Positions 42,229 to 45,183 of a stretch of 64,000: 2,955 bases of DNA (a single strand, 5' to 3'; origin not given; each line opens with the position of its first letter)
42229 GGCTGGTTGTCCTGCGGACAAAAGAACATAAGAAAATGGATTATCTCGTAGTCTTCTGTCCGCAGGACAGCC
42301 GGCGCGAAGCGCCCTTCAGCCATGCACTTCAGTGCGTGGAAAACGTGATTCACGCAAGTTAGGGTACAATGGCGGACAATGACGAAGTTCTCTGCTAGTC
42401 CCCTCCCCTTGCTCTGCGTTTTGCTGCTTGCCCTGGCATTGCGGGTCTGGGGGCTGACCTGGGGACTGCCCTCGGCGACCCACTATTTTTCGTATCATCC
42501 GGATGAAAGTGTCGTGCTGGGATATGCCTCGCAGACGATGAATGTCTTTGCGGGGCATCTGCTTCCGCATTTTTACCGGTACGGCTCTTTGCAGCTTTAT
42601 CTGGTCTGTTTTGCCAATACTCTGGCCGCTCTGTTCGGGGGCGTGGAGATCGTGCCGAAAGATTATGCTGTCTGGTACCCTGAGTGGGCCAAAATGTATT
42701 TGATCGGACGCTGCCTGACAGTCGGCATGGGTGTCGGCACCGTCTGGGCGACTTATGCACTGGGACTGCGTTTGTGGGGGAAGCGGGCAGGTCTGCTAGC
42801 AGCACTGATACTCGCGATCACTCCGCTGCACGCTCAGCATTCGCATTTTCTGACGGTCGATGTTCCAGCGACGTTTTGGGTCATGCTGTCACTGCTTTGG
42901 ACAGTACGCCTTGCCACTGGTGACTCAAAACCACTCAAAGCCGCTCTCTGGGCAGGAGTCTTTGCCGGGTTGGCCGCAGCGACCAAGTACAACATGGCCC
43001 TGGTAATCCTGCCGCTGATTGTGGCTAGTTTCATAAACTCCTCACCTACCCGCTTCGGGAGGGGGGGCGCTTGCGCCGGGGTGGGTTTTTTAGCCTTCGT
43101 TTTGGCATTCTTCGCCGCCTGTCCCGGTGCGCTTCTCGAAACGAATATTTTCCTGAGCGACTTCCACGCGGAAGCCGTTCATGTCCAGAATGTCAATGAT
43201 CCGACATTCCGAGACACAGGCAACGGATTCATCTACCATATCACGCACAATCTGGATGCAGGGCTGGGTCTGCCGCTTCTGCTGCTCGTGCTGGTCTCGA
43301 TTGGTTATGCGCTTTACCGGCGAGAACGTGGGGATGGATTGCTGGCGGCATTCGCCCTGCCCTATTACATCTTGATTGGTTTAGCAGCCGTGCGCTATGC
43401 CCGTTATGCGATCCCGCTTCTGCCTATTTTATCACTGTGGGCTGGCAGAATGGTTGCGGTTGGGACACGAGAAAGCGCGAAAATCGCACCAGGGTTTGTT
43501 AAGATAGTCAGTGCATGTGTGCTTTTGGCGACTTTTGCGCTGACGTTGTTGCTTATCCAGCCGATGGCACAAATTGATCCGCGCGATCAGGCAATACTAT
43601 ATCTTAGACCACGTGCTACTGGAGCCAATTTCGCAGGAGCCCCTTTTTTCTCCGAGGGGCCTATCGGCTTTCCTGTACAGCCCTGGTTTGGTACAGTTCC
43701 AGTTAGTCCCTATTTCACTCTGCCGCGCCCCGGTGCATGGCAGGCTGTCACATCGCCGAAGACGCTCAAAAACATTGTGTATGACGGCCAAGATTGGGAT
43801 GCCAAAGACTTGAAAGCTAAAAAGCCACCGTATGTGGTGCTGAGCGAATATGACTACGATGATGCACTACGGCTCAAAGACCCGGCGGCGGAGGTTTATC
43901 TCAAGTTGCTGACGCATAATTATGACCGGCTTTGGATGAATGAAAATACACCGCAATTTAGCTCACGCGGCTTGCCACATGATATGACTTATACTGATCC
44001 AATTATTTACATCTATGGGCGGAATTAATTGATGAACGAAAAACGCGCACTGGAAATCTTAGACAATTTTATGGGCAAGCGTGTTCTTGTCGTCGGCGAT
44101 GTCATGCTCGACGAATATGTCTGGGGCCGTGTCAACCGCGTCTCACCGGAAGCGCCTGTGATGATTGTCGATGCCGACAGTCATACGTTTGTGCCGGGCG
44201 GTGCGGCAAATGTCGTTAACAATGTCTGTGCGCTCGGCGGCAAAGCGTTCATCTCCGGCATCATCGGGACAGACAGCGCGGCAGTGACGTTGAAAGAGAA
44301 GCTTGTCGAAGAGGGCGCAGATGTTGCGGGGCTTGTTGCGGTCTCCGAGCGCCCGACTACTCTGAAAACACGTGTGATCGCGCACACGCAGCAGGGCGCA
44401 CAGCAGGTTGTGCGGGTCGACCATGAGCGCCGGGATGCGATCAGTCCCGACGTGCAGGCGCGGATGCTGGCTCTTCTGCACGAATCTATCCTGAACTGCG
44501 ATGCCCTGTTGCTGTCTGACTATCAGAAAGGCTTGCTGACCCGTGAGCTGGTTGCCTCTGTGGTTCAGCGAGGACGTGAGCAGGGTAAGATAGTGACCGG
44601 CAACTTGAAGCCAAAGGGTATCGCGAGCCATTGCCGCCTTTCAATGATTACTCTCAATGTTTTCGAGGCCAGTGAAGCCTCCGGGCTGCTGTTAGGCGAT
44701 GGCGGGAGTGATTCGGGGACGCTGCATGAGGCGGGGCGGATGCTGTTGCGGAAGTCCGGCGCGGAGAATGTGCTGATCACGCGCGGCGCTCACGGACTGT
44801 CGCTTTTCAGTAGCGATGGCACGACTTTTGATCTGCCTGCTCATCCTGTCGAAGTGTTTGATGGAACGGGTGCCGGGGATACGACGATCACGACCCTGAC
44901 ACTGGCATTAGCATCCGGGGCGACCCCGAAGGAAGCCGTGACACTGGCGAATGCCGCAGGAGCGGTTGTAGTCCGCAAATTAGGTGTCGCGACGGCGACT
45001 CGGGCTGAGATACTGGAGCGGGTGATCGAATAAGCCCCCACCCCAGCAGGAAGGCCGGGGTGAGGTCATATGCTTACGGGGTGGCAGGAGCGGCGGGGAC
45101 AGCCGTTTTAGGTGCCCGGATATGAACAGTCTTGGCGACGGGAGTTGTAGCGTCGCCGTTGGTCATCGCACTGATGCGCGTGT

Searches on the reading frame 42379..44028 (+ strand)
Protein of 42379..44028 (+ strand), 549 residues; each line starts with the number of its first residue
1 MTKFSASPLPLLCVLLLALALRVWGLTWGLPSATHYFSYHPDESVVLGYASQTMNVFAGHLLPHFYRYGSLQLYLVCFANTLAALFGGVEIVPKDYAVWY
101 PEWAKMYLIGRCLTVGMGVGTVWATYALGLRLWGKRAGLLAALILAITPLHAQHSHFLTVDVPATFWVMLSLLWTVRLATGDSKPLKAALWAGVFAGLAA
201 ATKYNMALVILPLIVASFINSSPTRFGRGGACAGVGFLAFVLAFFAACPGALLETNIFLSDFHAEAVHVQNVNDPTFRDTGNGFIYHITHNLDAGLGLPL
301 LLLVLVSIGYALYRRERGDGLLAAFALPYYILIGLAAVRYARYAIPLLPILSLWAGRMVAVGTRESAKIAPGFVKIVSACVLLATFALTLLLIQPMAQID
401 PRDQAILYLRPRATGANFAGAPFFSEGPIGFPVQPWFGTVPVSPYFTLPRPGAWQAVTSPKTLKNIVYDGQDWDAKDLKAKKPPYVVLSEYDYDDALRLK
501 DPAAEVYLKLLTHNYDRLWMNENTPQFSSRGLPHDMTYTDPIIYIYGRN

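Call 89: search_protein_families(library=pfam, proteins=[window:42379-44028:+], max_evalue=0.001)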
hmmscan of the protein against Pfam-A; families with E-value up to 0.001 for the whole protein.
window:42379-44028:+ (549 aa): 2 families
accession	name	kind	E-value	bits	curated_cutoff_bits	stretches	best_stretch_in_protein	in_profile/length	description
PF13231.12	PMT_2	-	2.2e-13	51.2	26.1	1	117-241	31-152/160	Dolichyl-phosphate-mannose-protein mannosyltransferase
PF02366.24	PMT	-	9.2e-09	35.6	22.7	1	95-219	63-198/245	Dolichyl-phosphate-mannose-protein mannosyltransferase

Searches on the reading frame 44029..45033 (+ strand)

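Call 89: search_protein_families(library=pfam, proteins=[window:44029-45033:+], max_evalue=0.001)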
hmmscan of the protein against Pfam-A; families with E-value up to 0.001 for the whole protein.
window:44029-45033:+ (334 aa): 2 families
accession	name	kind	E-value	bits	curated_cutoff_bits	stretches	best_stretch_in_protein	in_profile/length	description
PF00294.29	PfkB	-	6.3e-31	108.3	25.8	1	18-323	3-298/302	pfkB family carbohydrate kinase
PF08543.17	Phos_pyr_kin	-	3.7e-06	27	27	1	205-308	121-225/246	Phosphomethylpyrimidine kinase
